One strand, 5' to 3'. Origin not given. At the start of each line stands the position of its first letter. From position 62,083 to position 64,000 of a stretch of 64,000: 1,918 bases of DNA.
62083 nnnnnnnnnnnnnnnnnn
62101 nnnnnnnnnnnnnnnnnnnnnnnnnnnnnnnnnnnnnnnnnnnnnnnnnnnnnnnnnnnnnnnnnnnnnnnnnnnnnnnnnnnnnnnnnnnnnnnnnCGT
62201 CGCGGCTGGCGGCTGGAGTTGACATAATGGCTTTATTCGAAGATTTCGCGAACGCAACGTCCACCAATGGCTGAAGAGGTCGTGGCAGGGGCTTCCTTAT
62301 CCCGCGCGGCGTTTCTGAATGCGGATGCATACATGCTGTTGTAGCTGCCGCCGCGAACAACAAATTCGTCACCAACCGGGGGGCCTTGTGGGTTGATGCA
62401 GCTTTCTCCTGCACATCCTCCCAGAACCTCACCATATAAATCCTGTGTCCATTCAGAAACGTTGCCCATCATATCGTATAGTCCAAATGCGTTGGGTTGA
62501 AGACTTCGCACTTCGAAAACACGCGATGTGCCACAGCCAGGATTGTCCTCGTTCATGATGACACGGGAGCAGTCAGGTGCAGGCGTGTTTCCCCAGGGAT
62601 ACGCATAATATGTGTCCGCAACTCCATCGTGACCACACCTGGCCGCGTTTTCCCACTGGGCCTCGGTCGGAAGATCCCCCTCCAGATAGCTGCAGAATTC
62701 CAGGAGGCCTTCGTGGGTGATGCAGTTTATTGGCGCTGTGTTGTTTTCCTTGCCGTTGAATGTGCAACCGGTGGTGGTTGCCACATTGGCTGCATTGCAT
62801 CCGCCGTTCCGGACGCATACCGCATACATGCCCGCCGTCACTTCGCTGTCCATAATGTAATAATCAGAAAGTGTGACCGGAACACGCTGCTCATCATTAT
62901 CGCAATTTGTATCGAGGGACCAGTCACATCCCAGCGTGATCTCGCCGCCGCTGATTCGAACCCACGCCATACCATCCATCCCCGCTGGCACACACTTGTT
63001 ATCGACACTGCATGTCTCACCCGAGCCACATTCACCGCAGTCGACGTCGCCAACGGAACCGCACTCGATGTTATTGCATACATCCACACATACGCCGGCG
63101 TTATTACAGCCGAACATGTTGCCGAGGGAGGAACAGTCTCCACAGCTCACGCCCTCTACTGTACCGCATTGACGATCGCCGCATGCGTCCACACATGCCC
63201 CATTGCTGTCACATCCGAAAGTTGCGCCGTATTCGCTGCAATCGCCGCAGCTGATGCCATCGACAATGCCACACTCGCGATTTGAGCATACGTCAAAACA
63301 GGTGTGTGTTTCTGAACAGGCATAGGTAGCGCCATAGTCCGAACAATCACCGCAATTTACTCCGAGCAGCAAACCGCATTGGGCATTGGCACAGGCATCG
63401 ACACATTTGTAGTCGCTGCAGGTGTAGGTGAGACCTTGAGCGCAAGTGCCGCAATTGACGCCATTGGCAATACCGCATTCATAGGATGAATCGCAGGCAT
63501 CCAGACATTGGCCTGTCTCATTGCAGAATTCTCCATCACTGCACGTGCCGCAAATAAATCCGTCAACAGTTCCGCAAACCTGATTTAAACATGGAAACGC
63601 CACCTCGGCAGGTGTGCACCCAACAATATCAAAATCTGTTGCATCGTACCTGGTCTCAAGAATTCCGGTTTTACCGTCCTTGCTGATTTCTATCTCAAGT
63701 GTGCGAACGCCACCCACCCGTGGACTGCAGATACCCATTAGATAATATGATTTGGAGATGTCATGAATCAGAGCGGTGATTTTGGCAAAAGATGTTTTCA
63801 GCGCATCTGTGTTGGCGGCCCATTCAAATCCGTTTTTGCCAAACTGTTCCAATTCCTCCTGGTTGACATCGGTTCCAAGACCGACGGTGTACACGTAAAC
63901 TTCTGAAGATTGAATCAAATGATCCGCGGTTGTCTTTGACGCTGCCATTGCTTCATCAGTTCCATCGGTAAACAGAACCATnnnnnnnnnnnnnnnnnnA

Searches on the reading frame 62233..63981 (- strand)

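Call 88: search_protein_families(library=pfam, proteins=[window:62233-63981:-], max_evalue=0.001)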
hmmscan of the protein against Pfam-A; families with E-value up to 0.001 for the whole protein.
window:62233-63981:- (582 aa): 1 family
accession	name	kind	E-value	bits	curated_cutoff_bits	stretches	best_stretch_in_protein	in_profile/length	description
PF03781.23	FGE-sulfatase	-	3.3e-36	125.7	23.3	1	339-578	4-255/255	Sulfatase-modifying factor enzyme 1-like domain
